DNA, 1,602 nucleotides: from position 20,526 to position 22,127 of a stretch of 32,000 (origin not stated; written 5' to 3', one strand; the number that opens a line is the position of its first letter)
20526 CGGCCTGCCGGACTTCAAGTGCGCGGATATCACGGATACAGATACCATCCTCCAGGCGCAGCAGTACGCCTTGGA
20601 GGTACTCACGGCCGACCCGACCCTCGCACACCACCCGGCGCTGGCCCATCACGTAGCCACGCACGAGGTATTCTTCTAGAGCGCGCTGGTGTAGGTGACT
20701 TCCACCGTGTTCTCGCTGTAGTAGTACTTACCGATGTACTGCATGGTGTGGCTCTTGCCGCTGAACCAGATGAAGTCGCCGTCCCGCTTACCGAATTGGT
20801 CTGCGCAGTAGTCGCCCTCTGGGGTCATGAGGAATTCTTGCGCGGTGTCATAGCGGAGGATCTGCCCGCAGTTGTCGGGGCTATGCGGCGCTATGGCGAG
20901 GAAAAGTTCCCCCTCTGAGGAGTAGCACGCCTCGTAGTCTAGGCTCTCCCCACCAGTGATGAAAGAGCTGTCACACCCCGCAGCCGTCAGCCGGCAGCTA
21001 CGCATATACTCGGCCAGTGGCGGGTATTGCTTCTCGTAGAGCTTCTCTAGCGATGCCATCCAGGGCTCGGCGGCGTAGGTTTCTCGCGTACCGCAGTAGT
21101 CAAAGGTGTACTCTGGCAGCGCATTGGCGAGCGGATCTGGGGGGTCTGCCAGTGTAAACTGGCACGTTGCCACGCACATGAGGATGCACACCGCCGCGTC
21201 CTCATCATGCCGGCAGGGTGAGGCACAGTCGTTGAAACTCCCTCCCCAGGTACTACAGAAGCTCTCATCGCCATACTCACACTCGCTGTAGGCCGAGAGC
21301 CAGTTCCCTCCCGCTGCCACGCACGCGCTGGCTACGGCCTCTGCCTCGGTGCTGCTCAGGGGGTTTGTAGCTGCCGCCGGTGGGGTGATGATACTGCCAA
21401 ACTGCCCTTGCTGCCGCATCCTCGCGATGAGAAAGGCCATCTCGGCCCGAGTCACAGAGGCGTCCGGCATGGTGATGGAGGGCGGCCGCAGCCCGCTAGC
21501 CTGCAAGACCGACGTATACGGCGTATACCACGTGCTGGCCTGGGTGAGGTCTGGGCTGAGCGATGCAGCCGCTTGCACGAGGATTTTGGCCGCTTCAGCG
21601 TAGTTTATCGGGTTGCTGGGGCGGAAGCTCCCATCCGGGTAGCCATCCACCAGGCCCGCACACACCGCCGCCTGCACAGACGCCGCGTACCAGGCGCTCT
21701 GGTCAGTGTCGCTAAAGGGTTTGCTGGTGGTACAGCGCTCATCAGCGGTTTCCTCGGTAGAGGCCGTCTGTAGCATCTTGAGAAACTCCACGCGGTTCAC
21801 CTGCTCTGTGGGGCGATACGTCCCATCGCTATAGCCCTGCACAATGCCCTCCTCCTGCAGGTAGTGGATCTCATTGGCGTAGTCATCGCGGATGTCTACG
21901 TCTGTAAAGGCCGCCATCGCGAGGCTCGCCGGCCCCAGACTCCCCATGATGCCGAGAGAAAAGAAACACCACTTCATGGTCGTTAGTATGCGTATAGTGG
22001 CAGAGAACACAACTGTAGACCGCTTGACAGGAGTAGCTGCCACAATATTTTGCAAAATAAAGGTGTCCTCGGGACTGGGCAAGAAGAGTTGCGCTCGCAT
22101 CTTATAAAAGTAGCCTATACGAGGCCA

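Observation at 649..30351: Recurrent -35/-10 promoter placed 5-7 nt from the ATG: leaderless, near per-gene transcription units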

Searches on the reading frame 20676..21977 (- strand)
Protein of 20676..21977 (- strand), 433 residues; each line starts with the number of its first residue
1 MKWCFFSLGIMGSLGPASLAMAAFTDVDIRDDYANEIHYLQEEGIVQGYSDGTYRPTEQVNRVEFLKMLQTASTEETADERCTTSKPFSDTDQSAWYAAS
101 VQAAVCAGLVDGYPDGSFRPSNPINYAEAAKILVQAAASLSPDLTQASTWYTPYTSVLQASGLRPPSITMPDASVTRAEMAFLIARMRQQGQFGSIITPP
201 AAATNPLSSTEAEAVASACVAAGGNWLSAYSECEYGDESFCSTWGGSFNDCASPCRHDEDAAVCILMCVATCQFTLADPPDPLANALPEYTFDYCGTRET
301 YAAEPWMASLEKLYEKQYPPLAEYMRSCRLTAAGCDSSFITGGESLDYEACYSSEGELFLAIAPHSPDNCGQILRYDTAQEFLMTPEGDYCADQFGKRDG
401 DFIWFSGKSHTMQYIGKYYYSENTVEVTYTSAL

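Call 6: search_protein_families(library=pfam, proteins=[window:20676-21977:-])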
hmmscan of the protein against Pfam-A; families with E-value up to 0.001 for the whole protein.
window:20676-21977:- (433 aa): 1 family
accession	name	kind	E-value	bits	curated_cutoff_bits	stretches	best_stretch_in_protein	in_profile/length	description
PF00395.25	SLH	-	5.2e-28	97.2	20.8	2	87-130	1-44/44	S-layer homology domain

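Call 51: find_homologous_proteins(query=window:20679-21977:-, max_evalue=1e-10)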
Query window:20679-21977:- (433 aa): 78 proteins with E <= 1e-10 among 5494 candidates.
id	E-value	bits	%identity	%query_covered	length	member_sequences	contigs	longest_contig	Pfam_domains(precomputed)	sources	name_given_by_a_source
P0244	1.5e-296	1001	100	100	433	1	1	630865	PF00395.26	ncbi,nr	ncbi:S-layer homology domain-containing protein [Candidatus Peribacteria bacterium]|nr:S-layer homol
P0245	3.8e-38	149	45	40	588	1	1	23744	PF00395.26,PF01663.28,PF16347.11,PF00884.29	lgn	-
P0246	4.2e-36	143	47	39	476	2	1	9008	PF10646.15,PF00395.26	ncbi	-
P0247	7.4e-32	129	40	44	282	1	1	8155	PF00395.26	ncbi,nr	ncbi:hypothetical protein GF366_02760 [Candidatus Peregrinibacteria bacterium]|nr:hypothetical prote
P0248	3.2e-31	127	42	39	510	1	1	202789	PF00395.26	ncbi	-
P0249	4.0e-31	126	40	38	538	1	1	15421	PF01625.29,PF01641.27,PF00395.26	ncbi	-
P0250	2.8e-30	124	36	47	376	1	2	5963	PF00395.26,PF00188.33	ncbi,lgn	-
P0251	6.0e-30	122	33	54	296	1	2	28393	PF00127.27,PF13473.13,PF00395.26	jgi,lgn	jgi:plastocyanin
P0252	7.3e-29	119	35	63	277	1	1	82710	PF05375.20,PF00395.26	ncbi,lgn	-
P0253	1.7e-28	118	39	40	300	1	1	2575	PF00127.27,PF13473.13,PF00395.26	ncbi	ncbi:S-layer homology domain-containing protein [Patescibacteria group bacterium]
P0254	1.9e-28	118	44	38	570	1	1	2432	PF00395.26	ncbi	-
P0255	1.6e-27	114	37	43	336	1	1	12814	PF00395.26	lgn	-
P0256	2.0e-27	114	39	42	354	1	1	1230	PF00395.26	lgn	-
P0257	3.7e-26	110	42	37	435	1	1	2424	PF00395.26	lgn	-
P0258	5.0e-24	103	36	41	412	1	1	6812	PF00395.26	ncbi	-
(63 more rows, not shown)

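Call 52: find_encoding_contigs(protein=P0248, flank=10000, max_places=1)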
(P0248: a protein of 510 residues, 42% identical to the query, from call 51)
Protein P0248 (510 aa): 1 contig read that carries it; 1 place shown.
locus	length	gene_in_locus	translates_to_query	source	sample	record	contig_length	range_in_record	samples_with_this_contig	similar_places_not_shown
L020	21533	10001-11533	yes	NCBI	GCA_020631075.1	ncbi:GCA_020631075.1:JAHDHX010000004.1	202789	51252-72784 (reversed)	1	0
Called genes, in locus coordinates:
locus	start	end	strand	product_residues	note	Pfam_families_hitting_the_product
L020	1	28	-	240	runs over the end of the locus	-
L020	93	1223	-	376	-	-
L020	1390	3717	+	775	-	PF00754:F5_F8_type_C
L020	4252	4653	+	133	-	-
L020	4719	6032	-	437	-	-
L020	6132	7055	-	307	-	-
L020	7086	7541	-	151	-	-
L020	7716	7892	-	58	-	-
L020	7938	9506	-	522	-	-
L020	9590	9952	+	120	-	-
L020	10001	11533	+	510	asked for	PF00395:SLH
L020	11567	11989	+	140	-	-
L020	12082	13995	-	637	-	PF00012:HSP70, PF06723:MreB_Mbl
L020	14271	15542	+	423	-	-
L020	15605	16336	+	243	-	PF20772:TACO1_YebC_N, PF01709:Transcrip_reg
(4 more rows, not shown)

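Call 53: find_encoding_contigs(protein=P0245, flank=10000, max_places=1)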
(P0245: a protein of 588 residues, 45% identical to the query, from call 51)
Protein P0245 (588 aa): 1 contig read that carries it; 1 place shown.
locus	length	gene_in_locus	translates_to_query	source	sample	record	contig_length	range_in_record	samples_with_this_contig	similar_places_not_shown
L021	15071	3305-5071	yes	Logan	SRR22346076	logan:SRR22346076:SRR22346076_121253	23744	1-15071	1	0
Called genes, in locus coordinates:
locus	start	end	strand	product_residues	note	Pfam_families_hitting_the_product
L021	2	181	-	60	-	?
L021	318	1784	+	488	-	PF03193:RsgA_GTPase (faint), PF00005:ABC_tran, PF00931:NB-ARC (faint), PF02463:SMC_N (faint), PF13555:AAA_29 (faint), PF13304:AAA_21 (faint), PF13401:AAA_22 (faint), PF00005:ABC_tran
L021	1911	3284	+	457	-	PF00395:SLH, PF14240:YHYH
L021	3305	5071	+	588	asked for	PF00395:SLH, PF00884:Sulfatase, PF01663:Phosphodiest (faint), PF16347:SGSH_C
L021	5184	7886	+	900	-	PF00176:SNF2-rel_dom (weak), PF00270:DEAD, PF04851:ResIII, PF13401:AAA_22 (faint)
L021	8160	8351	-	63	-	-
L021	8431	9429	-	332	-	-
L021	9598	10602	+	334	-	PF00656:Peptidase_C14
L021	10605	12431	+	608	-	-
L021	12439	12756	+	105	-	-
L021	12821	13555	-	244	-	PF00092:VWA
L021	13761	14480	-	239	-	PF12686:DUF3800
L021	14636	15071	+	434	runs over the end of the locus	PF13672:PP2C_2, PF07228:SpoIIE (faint)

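Call 54: find_encoding_contigs(protein=P0252, flank=10000, max_places=1)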
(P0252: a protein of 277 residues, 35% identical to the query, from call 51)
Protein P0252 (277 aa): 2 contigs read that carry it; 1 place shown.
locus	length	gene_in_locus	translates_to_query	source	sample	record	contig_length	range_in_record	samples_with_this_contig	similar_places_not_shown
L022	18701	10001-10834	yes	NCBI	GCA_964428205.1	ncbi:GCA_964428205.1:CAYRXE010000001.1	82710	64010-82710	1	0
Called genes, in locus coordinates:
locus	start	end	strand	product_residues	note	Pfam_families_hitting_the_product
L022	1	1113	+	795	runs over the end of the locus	PF01588:tRNA_bind, PF03483:B3_4, PF03484:B5, PF17759:tRNA_synthFbeta, PF03147:FDX-ACB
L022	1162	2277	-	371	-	PF00395:SLH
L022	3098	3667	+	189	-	PF13518:HTH_28, PF13551:HTH_29 (faint), PF13565:HTH_32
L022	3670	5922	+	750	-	-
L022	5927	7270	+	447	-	-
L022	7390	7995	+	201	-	PF01923:Cob_adeno_trans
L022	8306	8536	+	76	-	-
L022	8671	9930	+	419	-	PF00675:Peptidase_M16, PF05193:Peptidase_M16_C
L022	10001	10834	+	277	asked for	PF00395:SLH, PF05375:Pacifastin_I (weak)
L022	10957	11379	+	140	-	PF00334:NDK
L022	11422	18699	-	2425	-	?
